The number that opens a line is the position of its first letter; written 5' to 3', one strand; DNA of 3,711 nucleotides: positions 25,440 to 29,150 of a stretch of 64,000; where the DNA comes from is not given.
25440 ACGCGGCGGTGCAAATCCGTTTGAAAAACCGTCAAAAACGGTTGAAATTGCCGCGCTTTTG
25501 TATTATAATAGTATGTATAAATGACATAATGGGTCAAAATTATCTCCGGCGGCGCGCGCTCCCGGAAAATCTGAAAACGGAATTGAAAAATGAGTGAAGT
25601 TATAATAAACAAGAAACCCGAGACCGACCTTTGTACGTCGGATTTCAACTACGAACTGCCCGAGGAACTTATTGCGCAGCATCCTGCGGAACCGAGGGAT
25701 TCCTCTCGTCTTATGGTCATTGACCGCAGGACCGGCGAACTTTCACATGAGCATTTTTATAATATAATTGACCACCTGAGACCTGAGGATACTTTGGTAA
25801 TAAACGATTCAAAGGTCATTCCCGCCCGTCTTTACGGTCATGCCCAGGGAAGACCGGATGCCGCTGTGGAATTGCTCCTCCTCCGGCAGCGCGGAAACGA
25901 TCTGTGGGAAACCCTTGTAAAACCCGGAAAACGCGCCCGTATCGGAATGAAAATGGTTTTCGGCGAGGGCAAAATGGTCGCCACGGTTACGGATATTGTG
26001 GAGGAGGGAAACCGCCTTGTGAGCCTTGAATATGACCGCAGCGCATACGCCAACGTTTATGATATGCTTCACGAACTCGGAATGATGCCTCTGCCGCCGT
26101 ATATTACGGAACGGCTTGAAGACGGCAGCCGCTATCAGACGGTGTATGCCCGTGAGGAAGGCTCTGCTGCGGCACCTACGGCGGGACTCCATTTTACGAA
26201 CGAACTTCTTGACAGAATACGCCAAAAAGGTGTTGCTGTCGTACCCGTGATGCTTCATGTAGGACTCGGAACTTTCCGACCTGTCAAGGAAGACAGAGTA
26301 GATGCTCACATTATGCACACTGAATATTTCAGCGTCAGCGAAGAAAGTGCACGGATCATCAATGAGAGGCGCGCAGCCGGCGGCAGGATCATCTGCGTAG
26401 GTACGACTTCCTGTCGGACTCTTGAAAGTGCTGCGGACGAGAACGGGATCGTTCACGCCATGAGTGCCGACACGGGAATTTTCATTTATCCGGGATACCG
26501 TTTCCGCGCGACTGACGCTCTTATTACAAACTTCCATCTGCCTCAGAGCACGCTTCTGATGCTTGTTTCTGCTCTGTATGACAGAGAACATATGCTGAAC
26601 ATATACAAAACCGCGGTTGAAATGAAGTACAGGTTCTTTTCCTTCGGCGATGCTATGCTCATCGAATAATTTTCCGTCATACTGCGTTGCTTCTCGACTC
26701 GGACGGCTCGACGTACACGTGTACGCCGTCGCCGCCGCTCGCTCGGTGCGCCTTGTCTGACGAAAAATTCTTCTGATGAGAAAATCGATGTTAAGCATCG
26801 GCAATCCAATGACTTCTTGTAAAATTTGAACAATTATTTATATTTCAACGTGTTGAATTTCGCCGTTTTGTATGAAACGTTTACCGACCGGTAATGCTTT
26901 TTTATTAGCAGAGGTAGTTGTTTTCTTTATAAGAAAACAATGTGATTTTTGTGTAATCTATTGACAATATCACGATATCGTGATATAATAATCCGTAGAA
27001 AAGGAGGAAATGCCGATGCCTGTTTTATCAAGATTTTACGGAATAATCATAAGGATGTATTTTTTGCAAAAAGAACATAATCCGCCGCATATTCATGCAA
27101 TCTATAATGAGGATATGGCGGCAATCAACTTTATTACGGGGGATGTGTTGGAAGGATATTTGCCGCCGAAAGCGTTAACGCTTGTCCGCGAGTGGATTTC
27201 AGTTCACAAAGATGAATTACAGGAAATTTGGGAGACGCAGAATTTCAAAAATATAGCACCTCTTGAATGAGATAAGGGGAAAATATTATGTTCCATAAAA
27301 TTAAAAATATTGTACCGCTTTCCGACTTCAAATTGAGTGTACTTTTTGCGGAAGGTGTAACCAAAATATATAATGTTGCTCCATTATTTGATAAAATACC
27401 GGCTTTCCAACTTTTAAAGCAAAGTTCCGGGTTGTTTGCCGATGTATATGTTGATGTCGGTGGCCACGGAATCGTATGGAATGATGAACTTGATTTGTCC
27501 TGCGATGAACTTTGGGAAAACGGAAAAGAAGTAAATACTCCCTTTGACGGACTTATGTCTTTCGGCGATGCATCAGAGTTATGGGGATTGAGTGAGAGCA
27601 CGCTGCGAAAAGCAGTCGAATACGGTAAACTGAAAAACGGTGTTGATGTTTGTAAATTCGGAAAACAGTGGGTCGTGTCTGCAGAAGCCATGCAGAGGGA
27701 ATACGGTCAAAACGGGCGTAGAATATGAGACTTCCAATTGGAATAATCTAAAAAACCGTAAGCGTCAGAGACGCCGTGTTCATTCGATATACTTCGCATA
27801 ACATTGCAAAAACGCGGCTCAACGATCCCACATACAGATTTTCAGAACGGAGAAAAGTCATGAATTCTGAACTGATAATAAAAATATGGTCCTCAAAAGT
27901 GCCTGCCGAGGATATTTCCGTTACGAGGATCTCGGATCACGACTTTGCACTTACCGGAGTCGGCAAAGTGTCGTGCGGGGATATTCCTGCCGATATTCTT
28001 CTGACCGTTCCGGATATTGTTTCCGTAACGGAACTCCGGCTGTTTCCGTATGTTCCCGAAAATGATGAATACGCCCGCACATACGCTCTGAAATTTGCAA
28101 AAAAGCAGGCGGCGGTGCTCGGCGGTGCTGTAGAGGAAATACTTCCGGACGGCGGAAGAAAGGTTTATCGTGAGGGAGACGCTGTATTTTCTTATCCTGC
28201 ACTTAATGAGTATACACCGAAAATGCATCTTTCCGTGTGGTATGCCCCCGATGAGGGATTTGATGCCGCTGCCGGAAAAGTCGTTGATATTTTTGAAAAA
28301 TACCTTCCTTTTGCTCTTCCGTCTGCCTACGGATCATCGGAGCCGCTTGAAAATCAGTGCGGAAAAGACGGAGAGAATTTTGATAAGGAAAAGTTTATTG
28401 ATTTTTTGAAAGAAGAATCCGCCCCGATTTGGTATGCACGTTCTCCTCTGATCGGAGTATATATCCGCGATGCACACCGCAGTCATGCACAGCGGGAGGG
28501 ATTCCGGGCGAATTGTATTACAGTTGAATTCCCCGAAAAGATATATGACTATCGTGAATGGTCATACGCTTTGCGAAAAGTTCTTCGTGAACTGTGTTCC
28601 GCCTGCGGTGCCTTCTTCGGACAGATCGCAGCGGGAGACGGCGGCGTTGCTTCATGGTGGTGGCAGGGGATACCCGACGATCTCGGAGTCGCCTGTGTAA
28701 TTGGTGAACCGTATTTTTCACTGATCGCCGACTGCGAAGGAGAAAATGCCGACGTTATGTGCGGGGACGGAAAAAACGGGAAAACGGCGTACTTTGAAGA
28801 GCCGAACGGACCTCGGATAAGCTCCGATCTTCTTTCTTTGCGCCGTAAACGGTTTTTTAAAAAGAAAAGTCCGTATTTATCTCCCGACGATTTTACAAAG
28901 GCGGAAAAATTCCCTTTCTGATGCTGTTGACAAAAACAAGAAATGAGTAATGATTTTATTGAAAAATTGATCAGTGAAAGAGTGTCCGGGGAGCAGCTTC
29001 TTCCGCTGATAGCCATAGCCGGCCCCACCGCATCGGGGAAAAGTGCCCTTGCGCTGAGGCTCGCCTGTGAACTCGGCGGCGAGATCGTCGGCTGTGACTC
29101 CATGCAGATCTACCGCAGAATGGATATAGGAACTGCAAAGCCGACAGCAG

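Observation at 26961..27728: AT-rich DUF4160 / DUF2442-HTH two-gene cassette behind a consensus promoter with a perfect 20-bp palindrome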

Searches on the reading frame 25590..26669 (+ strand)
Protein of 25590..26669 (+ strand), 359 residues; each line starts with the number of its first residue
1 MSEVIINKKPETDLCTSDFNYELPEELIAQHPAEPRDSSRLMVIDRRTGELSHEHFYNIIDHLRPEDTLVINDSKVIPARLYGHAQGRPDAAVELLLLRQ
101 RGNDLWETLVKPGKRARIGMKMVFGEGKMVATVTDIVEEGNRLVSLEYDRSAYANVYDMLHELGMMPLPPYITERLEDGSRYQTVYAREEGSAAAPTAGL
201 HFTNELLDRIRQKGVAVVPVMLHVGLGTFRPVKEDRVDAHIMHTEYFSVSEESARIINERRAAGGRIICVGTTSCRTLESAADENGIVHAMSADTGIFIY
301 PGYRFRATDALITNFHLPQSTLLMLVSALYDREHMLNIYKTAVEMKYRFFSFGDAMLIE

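Call 4: search_protein_families(library=pfam, proteins=[window:25590-26669:+], max_evalue=0.1)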
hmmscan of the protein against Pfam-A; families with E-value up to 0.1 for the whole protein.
window:25590-26669:+ (359 aa): 1 family
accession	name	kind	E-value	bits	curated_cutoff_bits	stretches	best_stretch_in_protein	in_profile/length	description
PF02547.20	Queuosine_synth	-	4.8e-137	456.8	25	1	16-358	1-322/322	Queuosine biosynthesis protein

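Call 25: find_related_loci(query=window:25590-26669:+, collection=genome_contigs, flank=6000)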
Query window:25590-26669:+ (359 aa) in genome_contigs; peptide patterns used: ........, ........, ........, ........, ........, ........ (x = any residue, [..] = any of these).
599 stretches matched a pattern (row limit reached: there are more); 557 encode a relative of the query (tblastn E <= 1e-3); the best 80 are kept; 80 distinct loci.
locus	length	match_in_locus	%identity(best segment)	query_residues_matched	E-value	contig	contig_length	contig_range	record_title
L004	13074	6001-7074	79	1-358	0e+0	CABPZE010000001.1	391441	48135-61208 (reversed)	MAG TPA_asm: uncultured Anaerotruncus sp. isolate MGYG-HGUT-00371 genome assembly, contig: GUT_GENOME008042_1, whole gen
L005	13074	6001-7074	78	1-358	0e+0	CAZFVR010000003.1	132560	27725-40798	MAG TPA_asm: uncultured Ruminococcus sp. isolate SRP350583_co2_380 genome assembly, contig: NODE_77_length_132560_cov_89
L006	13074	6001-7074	78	1-358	0e+0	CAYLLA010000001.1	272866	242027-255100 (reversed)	MAG TPA_asm: uncultured Ruminococcus sp. isolate SRP313737_co1_357 genome assembly, contig: NODE_18_length_272866_cov_15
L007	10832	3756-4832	77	1-359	0e+0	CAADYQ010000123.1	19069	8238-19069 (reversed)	MAG TPA_asm: Clostridia bacterium, isolate HGM12681, WGS project CAADYQ010000000 data, contig: ERS396355_37_k85_173609,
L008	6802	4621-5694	76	1-358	0e+0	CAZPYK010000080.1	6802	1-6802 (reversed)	MAG TPA_asm: uncultured Ruminococcus sp. isolate SRP225648_co1_490 genome assembly, contig: NODE_28597_length_6802_cov_5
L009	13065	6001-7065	77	5-359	0e+0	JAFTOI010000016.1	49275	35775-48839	MAG: Clostridia bacterium isolate RGIG4001 Roe_deer_Cecum-4__c1270, whole genome shotgun sequence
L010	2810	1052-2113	78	5-358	0e+0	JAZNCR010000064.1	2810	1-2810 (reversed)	MAG: Eubacteriales bacterium isolate T1900044730_TS20190196.MAGScoT_cleanbin_000075 SGB_2006_k141_467879, whole genome s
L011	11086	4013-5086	76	1-358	0e+0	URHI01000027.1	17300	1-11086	uncultured Clostridiales bacterium isolate UMGS1002 genome assembly, contig: NODE_1763_length_17300_cov_2.964801, whole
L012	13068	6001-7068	75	4-359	0e+0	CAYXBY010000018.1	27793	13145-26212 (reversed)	MAG TPA_asm: uncultured Lachnospiraceae bacterium isolate SRP313737_co1_367 genome assembly, contig: NODE_2702_length_27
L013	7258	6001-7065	75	4-358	0e+0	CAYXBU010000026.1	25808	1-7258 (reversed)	MAG TPA_asm: uncultured Clostridium sp. isolate SRP350583_co2_371 genome assembly, contig: NODE_2573_length_25808_cov_10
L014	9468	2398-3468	73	2-358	0e+0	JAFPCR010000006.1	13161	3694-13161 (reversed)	MAG: Clostridia bacterium isolate RGIG1023 Dairy_cattle_Rectum.Co__c74193, whole genome shotgun sequence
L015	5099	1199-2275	73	1-359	0e+0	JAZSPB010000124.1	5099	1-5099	MAG: Eubacteriales bacterium isolate T1900044547_TS20190013.MAGScoT_cleanbin_000026 SGB_153_k141_2505941, whole genome s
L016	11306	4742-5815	73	1-358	1e-180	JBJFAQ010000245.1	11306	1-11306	MAG: Eubacteriales bacterium isolate PUUB17_bin.015 NODE_6814_length_11306_cov_4.337926, whole genome shotgun sequence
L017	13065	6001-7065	73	5-359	1e-179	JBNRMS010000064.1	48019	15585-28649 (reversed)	MAG: Eubacteriales bacterium isolate UACH.wcme k127_738590, whole genome shotgun sequence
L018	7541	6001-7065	72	4-358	4e-179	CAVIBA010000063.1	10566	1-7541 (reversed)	Bulleidia sp. isolate H07676-L1_cleanbin_000038 genome assembly, contig: Spades_H07676-L1_contig_5327, whole genome shot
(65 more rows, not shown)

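Call 65: find_encoding_contigs(protein=window:25590-26669:+, flank=4000, max_places=10)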
Protein window:25590-26669:+ (359 aa): 5 contigs read that carry it; 5 places shown.
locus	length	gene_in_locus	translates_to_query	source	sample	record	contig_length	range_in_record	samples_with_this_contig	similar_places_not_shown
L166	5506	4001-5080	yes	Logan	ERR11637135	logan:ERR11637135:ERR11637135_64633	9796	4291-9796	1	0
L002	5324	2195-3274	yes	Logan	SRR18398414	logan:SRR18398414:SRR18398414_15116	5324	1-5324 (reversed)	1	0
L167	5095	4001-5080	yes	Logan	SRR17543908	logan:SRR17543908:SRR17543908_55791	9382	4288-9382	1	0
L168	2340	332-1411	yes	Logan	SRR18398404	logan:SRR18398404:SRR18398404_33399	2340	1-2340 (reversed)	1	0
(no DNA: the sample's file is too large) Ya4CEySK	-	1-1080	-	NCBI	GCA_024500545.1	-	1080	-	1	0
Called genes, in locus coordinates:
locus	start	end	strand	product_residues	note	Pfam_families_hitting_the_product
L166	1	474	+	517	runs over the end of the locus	PF07690:MFS_1, PF13347:MFS_2, PF03092:BT1 (faint), PF12832:MFS_1_like, PF03209:PUCC (weak), PF07690:MFS_1, PF13347:MFS_2, PF07690:MFS_1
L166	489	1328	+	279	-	PF03009:GDPD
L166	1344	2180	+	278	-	PF13580:SIS_2, PF22198:GKRP_SIS_2, PF22645:GKRP_SIS_N, PF01380:SIS (weak), PF20741:GKRP-like_C (weak)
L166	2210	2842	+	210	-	PF12535:Nudix_N, PF00293:NUDIX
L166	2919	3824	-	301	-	PF00701:DHDPS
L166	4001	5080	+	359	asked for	PF02547:Queuosine_synth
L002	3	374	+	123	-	?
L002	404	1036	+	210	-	PF12535:Nudix_N, PF00293:NUDIX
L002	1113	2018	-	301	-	PF00701:DHDPS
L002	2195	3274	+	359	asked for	PF02547:Queuosine_synth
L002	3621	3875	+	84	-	PF13711:DUF4160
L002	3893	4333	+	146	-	PF10387:DUF2442, PF20038:HTH_59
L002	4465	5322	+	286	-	?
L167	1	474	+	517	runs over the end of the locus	PF07690:MFS_1, PF13347:MFS_2, PF03092:BT1 (faint), PF12832:MFS_1_like, PF03209:PUCC (weak), PF07690:MFS_1, PF13347:MFS_2, PF07690:MFS_1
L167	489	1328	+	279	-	PF03009:GDPD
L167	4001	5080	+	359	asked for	PF02547:Queuosine_synth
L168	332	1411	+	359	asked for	PF02547:Queuosine_synth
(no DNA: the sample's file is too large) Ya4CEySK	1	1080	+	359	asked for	PF02547:Queuosine_synth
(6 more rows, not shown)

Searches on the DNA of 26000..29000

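Call 63: search_rna_families(source=window, start=26000, end=29000, threshold=evalue, max_evalue=1)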
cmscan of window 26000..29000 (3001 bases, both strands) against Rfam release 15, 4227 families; matches with E-value up to 1: 0.
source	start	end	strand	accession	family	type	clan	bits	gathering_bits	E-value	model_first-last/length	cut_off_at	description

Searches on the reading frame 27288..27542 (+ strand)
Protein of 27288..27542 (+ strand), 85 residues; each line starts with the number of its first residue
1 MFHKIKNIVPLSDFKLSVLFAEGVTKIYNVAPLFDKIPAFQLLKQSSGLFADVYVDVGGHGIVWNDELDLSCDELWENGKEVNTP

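Call 70: search_protein_families(library=ncbifam, proteins=[window:27288-27542:+], max_evalue=10)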
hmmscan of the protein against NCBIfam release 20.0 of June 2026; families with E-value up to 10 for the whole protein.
window:27288-27542:+ (85 aa): 0 families
